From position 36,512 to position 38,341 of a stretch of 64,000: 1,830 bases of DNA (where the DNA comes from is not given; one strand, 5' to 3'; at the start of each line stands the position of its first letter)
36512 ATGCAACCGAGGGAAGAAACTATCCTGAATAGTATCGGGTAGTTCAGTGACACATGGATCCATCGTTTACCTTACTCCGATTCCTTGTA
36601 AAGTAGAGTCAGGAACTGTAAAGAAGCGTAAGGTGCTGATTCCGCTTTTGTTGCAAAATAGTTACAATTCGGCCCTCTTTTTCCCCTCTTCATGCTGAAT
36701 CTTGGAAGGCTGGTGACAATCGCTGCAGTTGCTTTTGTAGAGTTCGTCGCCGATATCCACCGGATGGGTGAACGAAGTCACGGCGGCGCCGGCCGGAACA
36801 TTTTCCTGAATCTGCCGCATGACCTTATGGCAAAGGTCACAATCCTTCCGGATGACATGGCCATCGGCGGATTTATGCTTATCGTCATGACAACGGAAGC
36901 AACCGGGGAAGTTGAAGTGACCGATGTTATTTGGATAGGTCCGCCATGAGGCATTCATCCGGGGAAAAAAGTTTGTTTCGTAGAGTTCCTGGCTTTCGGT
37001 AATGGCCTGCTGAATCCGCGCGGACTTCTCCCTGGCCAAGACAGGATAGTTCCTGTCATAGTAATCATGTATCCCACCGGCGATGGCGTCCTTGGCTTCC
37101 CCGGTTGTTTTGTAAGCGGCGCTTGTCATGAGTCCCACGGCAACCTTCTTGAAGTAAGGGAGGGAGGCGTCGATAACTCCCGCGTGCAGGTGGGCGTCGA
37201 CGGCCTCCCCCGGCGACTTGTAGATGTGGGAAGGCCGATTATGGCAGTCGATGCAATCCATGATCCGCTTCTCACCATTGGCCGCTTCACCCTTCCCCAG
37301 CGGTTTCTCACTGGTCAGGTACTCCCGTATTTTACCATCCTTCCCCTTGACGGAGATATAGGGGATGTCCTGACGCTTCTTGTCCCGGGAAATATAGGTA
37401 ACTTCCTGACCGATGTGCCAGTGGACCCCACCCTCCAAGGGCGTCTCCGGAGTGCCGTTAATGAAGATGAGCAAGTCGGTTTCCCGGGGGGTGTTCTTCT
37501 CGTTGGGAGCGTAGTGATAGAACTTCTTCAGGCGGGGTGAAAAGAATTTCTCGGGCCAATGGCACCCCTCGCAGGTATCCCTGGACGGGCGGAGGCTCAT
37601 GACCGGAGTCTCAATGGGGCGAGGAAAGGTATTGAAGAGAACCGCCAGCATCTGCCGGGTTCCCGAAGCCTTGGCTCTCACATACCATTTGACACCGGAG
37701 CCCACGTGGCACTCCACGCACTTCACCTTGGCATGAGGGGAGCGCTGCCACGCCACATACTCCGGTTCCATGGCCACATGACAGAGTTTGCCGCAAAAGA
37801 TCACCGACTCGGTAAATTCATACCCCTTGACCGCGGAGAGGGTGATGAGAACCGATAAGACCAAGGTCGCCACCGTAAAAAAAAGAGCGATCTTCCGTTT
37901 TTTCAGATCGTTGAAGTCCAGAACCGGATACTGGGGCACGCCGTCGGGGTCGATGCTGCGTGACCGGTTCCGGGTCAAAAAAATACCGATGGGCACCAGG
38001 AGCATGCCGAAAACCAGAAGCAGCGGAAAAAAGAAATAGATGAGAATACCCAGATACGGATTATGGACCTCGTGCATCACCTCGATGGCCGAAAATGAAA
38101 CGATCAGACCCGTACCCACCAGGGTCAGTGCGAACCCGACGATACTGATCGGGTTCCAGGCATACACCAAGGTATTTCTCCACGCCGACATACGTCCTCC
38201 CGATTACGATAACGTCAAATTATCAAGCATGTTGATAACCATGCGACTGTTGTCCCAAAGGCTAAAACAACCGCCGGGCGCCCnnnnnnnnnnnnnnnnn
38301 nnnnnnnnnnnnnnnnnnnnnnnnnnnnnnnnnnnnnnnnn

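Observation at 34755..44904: Contiguous 'quinol-oxidase supercluster': a CbcL-type fusion, a tetrahaem/FeS/NrfD module and two ImcH-type cytochromes on one strand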

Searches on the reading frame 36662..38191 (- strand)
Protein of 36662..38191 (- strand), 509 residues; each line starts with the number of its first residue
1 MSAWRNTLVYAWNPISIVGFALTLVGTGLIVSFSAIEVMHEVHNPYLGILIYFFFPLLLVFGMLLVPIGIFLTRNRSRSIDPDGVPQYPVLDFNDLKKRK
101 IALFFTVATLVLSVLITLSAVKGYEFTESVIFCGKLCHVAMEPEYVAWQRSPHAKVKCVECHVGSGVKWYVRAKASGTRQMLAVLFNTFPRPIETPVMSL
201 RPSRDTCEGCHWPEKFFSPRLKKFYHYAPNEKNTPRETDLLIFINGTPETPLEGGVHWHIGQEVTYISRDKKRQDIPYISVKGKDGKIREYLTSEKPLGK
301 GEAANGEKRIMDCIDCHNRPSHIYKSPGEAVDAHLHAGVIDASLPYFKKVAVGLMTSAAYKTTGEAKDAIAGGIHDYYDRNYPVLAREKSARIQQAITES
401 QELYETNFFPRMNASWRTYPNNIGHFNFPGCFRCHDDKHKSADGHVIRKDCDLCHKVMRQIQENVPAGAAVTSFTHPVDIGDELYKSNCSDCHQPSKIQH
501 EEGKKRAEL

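Call 4: search_protein_families(library=pfam, proteins=[window:36662-38191:-], max_evalue=0.01)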
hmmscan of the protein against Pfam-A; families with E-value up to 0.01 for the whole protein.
window:36662-38191:- (509 aa): 4 families
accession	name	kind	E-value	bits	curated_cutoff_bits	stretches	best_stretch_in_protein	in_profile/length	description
PF14522.11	Cytochrome_C7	-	8.2e-09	35.6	24.8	1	411-456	43-67/67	Cytochrome c7 and related cytochrome c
PF03264.19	Cytochrom_NNT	-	3.1e-08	34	24.1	1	99-189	5-99/174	NapC/NirT cytochrome c family, N-terminal region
PF14537.11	Cytochrom_c3_2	-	6.1e-06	27.1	25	1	430-496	8-67/79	Cytochrome c3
PF09699.15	Paired_CXXCH_1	-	0.00061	19.9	20.6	0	488-499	8-19/41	Doubled CXXCH motif (Paired_CXXCH_1)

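Call 5: search_protein_families(library=ncbifam, proteins=[window:36662-38191:-], max_evalue=0.01)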
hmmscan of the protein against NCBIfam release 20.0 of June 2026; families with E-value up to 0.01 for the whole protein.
window:36662-38191:- (509 aa): 2 families
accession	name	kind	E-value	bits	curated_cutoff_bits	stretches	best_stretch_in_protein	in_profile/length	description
TIGR03153.1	cytochr_NrfH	equivalog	1.9e-14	53.9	134.2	1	107-211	4-109/138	cytochrome c nitrite reductase small subunit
NF047727.1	4hemeCytCCctA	equivalog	0.00033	20.8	180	1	425-494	34-105/109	tetraheme c-type cytochrome CctA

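Call 6: find_homologous_proteins(query=window:36662-38191:-)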
Query window:36662-38191:- (509 aa): 7994 proteins with E <= 0.001 among 8000 candidates; the best 120 are listed.
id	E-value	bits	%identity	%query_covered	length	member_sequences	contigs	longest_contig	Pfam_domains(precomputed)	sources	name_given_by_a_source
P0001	0.0e+0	1188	100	98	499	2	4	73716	PF14537.12,PF03264.20,PF14522.12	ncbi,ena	-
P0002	0.0e+0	1014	82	100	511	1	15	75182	PF14537.12,PF03264.20,PF02085.22,PF14522.12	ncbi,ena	-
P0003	2.0e-290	982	79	99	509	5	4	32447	PF14537.12,PF03264.20,PF14522.12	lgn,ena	-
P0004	3.4e-289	978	78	100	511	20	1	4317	PF14537.12,PF03264.20,PF14522.12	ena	-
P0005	2.0e-282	956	76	99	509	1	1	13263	PF14537.12,PF03264.20,PF14522.12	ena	-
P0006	4.2e-282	954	76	99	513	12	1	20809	PF14537.12,PF03264.20,PF02085.22,PF14522.12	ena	-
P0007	8.7e-278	940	73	99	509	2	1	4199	PF14537.12,PF03264.20,PF14522.12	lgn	-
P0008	1.6e-214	731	59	99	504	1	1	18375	PF14537.12,PF03264.20,PF14522.12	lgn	-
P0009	3.8e-212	724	60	95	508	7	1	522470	PF03264.20,PF14522.12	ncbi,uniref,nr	ncbi:NapC/NirT family cytochrome c [Geotalea sp. SG265]|uniref:NapC/NirT family cytochrome c n=1 Tax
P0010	3.8e-210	717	59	96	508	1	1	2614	PF14537.12,PF03264.20,PF14522.12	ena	-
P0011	1.1e-209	716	59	95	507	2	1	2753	PF14537.12,PF03264.20,PF14522.12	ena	-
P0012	1.7e-209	715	59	96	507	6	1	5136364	PF14537.12,PF03264.20,PF14522.12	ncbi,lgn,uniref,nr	ncbi:NapC/NirT family cytochrome c [Geotalea uraniireducens]|uniref:NapC/NirT cytochrome c N-termina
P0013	1.9e-209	715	59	96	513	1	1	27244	PF14537.12,PF03264.20,PF14522.12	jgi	jgi:hypothetical protein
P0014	3.1e-209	714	60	95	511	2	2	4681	PF14537.12,PF03264.20,PF14522.12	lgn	-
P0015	5.4e-209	713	59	97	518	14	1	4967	PF14537.12,PF03264.20,PF14522.12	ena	-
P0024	4.0e-206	704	58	96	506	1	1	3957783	PF14537.12,PF03264.20,PF14522.12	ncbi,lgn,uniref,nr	ncbi:NapC/NirT family cytochrome c [Geobacter sp. DSM 9736]|uniref:cytochrome c3 family protein n=1 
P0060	1.2e-201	689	56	97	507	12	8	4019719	PF03264.20,PF14522.12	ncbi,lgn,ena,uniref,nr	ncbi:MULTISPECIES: cytochrome c3 family protein [Geobacter]|uniref:cytochrome c3 family protein n=1 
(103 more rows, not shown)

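Call 9: find_related_loci(query=A1, collection=genome_contigs, flank=10000)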
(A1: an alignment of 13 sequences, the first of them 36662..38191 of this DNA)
Query A1 (509 aa) in genome_contigs; peptide patterns used: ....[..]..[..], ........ (x = any residue, [..] = any of these).
600 stretches matched a pattern (row limit reached: there are more); 591 encode a relative of the query (tblastn E <= 1e-3); the best 80 are kept; 80 distinct loci.
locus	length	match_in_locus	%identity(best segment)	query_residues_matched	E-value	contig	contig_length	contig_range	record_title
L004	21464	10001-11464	57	5-493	0e+0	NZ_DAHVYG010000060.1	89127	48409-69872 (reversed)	MAG: Geobacter sp. isolate clean785 k141_1812811, whole genome shotgun sequence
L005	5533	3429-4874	57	10-493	0e+0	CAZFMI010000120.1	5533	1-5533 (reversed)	MAG TPA_asm: uncultured Geomonas sp. isolate binchicken_co220_123 genome assembly, contig: NODE_9878_length_5533_cov_12.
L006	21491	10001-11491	56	3-493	0e+0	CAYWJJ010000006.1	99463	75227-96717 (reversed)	MAG TPA_asm: uncultured Geobacter sp. isolate SRP302447_co2_181 genome assembly, contig: NODE_705_length_99463_cov_29.46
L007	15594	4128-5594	57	5-494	0e+0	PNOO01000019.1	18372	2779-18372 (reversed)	MAG: Syntrophus sp. (in: bacteria) isolate SW.007 SW_1001826_18372, whole genome shotgun sequence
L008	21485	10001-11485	56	5-493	0e+0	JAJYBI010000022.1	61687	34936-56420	MAG: Deltaproteobacteria bacterium isolate BP8.bin75 NODE_576_length_61687_cov_2.449675, whole genome shotgun sequence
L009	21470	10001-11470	55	3-493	0e+0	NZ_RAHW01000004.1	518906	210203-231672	Geomonas oryzae strain S43 contig4, whole genome shotgun sequence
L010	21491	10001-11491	58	3-493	0e+0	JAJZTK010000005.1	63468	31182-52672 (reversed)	MAG: Deltaproteobacteria bacterium isolate SKS3.bin71 NODE_643_length_63468_cov_2.102382, whole genome shotgun sequence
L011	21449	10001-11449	55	10-493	0e+0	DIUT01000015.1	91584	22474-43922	MAG TPA_asm: Geobacter sp. UBA6151 UBA6151_contig_728, whole genome shotgun sequence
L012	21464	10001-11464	54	5-493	0e+0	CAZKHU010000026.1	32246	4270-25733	MAG TPA_asm: uncultured Syntrophus sp. isolate binchicken_co220_86 genome assembly, contig: NODE_795_length_32246_cov_8.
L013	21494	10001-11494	56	3-494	0e+0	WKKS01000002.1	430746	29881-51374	MAG: Geobacter sp. isolate H7geo H7geo_contig_2, whole genome shotgun sequence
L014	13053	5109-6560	54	10-494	0e+0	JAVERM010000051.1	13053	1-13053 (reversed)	MAG: Trichlorobacter sp. isolate BF1_19 scaffold_7188_c1_biofilm_2017, whole genome shotgun sequence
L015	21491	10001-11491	52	10-506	0e+0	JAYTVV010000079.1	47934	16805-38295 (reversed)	MAG: Geobacteraceae bacterium isolate GFS_5743 GFS_5743_78, whole genome shotgun sequence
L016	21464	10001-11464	52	10-498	2e-180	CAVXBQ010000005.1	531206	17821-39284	MAG: uncultured delta proteobacterium isolate MFD01299.bin.2.165 genome assembly, contig: contig_22458, whole genome sho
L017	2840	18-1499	51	10-504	0e+0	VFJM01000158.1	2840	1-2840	MAG: Geobacter sp. isolate Bin_37_1 c_000001127724, whole genome shotgun sequence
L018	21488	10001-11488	51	10-506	2e-177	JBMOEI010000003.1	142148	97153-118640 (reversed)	MAG: Desulfuromonadaceae bacterium isolate Deming_bin.100 contig92, whole genome shotgun sequence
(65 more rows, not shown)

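Call 13: find_encoding_contigs(protein=P0060, flank=10000, max_places=3)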
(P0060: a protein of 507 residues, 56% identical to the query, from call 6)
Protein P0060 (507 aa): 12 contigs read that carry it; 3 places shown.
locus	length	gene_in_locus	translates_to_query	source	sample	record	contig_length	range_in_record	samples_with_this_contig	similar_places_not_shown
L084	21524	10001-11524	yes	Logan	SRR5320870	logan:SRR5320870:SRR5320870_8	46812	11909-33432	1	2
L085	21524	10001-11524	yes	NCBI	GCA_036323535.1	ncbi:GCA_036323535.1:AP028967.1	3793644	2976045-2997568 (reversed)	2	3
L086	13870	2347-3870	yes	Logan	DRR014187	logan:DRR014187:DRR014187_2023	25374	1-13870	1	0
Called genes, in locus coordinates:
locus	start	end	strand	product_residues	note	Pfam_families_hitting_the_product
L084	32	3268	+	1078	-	PF27218:MJ0043_C, PF00580:UvrD-helicase, PF13245:AAA_19, PF13604:AAA_30 (faint), PF00580:UvrD-helicase, PF13361:UvrD_C, PF13538:UvrD_C_2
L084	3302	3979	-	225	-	PF03460:NIR_SIR_ferr, PF01077:NIR_SIR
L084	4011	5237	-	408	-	PF07690:MFS_1, PF13347:MFS_2, PF11700:ATG22, PF07690:MFS_1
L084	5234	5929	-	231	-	PF00072:Response_reg, PF07238:PilZ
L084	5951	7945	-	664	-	PF00270:DEAD (weak), PF04851:ResIII, PF17757:UvrB_inter, PF27431:UvrB_3rd, PF00271:Helicase_C, PF12344:UvrB, PF02151:UVR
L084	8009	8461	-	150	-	PF00072:Response_reg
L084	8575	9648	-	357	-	PF00266:Aminotran_5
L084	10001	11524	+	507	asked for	PF03264:Cytochrom_NNT, PF14522:Cytochrome_C7 (faint)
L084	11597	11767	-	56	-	-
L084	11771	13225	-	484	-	PF08323:Glyco_transf_5, PF13439:Glyco_transf_4, PF13579:Glyco_trans_4_4, PF00534:Glycos_transf_1, PF13692:Glyco_trans_1_4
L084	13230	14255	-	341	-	PF01087:GalP_UDP_transf, PF16268:DUF4921 (faint), PF16285:DUF4931_N, PF02744:GalP_UDP_tr_C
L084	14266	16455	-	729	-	PF03065:Glyco_hydro_57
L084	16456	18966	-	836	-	PF00483:NTP_transferase, PF12804:NTP_transf_3 (weak), PF25084:LbH_EIF2B, PF00132:Hexapep (weak), PF25087:GMPPB_C, PF02878:PGM_PMM_I, PF02879:PGM_PMM_II, PF02880:PGM_PMM_III, +1 more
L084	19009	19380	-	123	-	PF00072:Response_reg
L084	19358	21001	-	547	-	PF01590:GAF, PF13185:GAF_2, PF00512:HisKA, PF02518:HATPase_c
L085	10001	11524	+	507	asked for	PF03264:Cytochrom_NNT, PF14522:Cytochrome_C7 (faint)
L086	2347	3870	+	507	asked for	PF03264:Cytochrom_NNT, PF14522:Cytochrome_C7 (faint)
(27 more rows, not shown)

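Call 19: find_encoding_contigs(protein=P0012, flank=10000, max_places=1)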
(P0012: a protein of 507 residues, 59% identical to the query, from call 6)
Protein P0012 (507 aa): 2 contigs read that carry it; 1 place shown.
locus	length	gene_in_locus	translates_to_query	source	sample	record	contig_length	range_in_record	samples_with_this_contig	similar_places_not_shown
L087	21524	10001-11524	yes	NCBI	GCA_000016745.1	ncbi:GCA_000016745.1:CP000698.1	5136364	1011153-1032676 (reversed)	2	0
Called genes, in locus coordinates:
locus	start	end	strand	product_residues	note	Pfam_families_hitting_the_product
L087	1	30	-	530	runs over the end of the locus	PF01293:PEPCK_ATP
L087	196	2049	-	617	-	PF17297:PEPCK_N, PF00821:PEPCK_GTP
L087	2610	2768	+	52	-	PF00301:Rubredoxin, PF21349:RUBY_RBDX (faint)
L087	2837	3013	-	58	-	PF14255:Zn_ribbon_21 (weak)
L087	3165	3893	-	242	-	-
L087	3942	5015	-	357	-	PF00266:Aminotran_5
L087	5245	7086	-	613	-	PF10101:DUF2339 (weak)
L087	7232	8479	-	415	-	PF03916:NrfD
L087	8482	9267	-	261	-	PF25160:LdpA_Fe-S-bd (faint), PF12838:Fer4_7, PF13237:Fer4_10 (weak), PF13247:Fer4_11, PF13187:Fer4_9 (weak), PF00037:Fer4 (weak), PF12797:Fer4_2 (weak), PF12837:Fer4_6 (weak), +4 more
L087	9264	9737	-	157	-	PF09699:Paired_CXXCH_1 (faint)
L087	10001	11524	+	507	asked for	PF03264:Cytochrom_NNT (weak), PF14522:Cytochrome_C7 (faint), PF14537:Cytochrom_c3_2 (faint)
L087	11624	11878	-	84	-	-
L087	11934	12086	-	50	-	-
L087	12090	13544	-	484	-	PF08323:Glyco_transf_5, PF13579:Glyco_trans_4_4 (weak), PF13439:Glyco_transf_4 (weak), PF00534:Glycos_transf_1, PF13692:Glyco_trans_1_4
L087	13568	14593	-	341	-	PF01087:GalP_UDP_transf, PF16268:DUF4921 (faint), PF16285:DUF4931_N, PF02744:GalP_UDP_tr_C (weak)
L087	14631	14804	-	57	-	-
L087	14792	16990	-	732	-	PF03065:Glyco_hydro_57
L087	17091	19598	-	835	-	PF00483:NTP_transferase, PF12804:NTP_transf_3 (weak), PF25084:LbH_EIF2B, PF00132:Hexapep (weak), PF24894:Hexapep_GlmU (weak), PF25087:GMPPB_C, PF02878:PGM_PMM_I, PF02879:PGM_PMM_II, +1 more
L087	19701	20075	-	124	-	PF00072:Response_reg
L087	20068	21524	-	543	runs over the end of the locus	PF01590:GAF (weak), PF13185:GAF_2, PF00512:HisKA, PF02518:HATPase_c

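Call 20: find_encoding_contigs(protein=P0024, flank=10000, max_places=1)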
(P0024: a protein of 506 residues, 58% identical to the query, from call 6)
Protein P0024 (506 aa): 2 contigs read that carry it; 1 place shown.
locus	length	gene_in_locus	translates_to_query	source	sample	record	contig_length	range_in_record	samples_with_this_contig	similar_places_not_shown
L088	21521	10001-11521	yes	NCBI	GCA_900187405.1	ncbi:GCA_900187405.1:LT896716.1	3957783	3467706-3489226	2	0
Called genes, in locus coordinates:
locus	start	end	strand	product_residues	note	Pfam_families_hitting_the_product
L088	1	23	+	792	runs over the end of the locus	PF01136:Peptidase_U32, PF12392:DUF3656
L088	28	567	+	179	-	-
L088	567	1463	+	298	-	PF01430:HSP33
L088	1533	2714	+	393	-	PF00753:Lactamase_B, PF19583:ODP, PF03358:FMN_red (faint), PF00258:Flavodoxin_1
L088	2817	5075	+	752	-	PF17764:PriA_3primeBD, PF00270:DEAD, PF04851:ResIII, PF18319:Zn_ribbon_PriA, PF00271:Helicase_C (weak), PF18074:PriA_C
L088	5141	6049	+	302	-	-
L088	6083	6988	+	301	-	PF05673:DUF815, PF13191:AAA_16 (weak)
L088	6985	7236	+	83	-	-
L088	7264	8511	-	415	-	PF03916:NrfD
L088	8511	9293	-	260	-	PF12797:Fer4_2 (weak), PF13183:Fer4_8 (weak), PF12838:Fer4_7, PF13237:Fer4_10 (weak), PF13247:Fer4_11, PF00037:Fer4 (weak), PF12797:Fer4_2 (weak), PF12837:Fer4_6 (weak), +6 more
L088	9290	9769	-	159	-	PF09699:Paired_CXXCH_1 (faint), PF14537:Cytochrom_c3_2 (weak)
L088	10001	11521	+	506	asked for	PF03264:Cytochrom_NNT, PF14522:Cytochrome_C7 (faint), PF14537:Cytochrom_c3_2 (faint)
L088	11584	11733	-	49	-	-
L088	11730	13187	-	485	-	PF08323:Glyco_transf_5, PF13439:Glyco_transf_4 (weak), PF13579:Glyco_trans_4_4 (weak), PF00534:Glycos_transf_1, PF13692:Glyco_trans_1_4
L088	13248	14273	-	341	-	PF01087:GalP_UDP_transf, PF16268:DUF4921 (faint), PF16285:DUF4931_N, PF02744:GalP_UDP_tr_C (weak)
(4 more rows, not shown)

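Call 27: search_solved_structures(query=window:36662-38191:-, max_evalue=0.01)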
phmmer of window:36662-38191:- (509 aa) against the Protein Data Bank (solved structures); distinct sequences matched with E-value up to 0.01: 1.
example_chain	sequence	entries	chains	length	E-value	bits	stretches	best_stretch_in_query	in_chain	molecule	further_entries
2j7a_C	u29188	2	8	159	0.00062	21.7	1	107-212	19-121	CYTOCHROME C QUINOL DEHYDROGENASE NRFH | NAPC/NIRT CYTOCHROME C FAMILY PROTEIN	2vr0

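Call 35: search_protein_families(library=pfam, proteins=[L087:5245-7086:-], max_evalue=10)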
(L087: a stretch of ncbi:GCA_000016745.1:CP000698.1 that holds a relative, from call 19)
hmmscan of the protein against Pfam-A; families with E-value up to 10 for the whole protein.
L087:5245-7086:- (613 aa): 2 families
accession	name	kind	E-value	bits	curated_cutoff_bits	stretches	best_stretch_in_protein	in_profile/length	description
PF10101.14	DUF2339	-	2.7e-13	50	33.6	2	451-592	513-648/659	Predicted membrane protein (DUF2339)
PF19779.4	DUF6264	-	0.57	10.8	31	1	223-304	99-174/183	Family of unknown function (DUF6264)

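Call 36: find_encoding_contigs(protein=P0003, flank=10000, max_places=2)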
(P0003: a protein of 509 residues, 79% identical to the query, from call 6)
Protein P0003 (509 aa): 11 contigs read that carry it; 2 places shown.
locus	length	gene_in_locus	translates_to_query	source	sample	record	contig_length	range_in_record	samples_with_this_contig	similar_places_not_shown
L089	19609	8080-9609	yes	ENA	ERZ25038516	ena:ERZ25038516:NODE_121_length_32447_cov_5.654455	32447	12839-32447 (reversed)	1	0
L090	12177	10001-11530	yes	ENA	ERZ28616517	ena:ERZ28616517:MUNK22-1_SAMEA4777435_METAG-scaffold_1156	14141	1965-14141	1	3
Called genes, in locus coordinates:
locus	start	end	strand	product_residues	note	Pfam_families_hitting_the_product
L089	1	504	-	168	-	?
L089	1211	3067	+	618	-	PF14522:Cytochrome_C7 (faint), PF14537:Cytochrom_c3_2 (weak)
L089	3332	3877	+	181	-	PF09699:Paired_CXXCH_1 (faint), PF14537:Cytochrom_c3_2 (weak)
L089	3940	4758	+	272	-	PF12797:Fer4_2 (weak), PF12838:Fer4_7, PF13247:Fer4_11, PF13187:Fer4_9 (weak), PF13237:Fer4_10 (weak), PF00037:Fer4 (weak), PF12797:Fer4_2 (weak), PF12837:Fer4_6 (weak), +6 more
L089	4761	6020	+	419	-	PF03916:NrfD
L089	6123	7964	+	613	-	-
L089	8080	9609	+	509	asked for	PF03264:Cytochrom_NNT, PF14522:Cytochrome_C7 (faint), PF14537:Cytochrom_c3_2 (faint)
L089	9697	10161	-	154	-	-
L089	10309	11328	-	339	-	PF18152:DAHP_snth_FXD, PF00793:DAHP_synth_1, PF03102:NeuB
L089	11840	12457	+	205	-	PF01865:PhoU_div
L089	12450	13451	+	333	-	PF01384:PHO4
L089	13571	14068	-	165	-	PF09835:DUF2062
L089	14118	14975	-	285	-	PF00005:ABC_tran, PF02463:SMC_N (faint), PF13175:AAA_15 (faint), PF13304:AAA_21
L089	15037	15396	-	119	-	PF13366:PDDEXK_3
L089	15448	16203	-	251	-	PF02361:CbiQ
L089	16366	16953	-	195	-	PF00881:Nitroreductase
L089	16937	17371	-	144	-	PF03479:PCC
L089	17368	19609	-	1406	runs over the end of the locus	PF00176:SNF2-rel_dom, PF00271:Helicase_C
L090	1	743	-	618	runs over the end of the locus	PF17297:PEPCK_N, PF00821:PEPCK_GTP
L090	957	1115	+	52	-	PF00301:Rubredoxin, PF21349:RUBY_RBDX (faint)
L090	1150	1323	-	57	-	-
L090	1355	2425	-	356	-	PF00266:Aminotran_5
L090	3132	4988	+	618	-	PF14522:Cytochrome_C7 (faint), PF14537:Cytochrom_c3_2 (weak)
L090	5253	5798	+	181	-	PF09699:Paired_CXXCH_1 (faint), PF14537:Cytochrom_c3_2 (weak)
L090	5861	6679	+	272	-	PF12797:Fer4_2 (weak), PF12838:Fer4_7, PF13247:Fer4_11, PF13187:Fer4_9 (weak), PF13237:Fer4_10 (weak), PF00037:Fer4 (weak), PF12797:Fer4_2 (weak), PF12837:Fer4_6 (weak), +6 more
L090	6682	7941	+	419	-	PF03916:NrfD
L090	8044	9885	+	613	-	-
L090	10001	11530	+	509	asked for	PF03264:Cytochrom_NNT, PF14522:Cytochrome_C7 (faint), PF14537:Cytochrom_c3_2 (faint)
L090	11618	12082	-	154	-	-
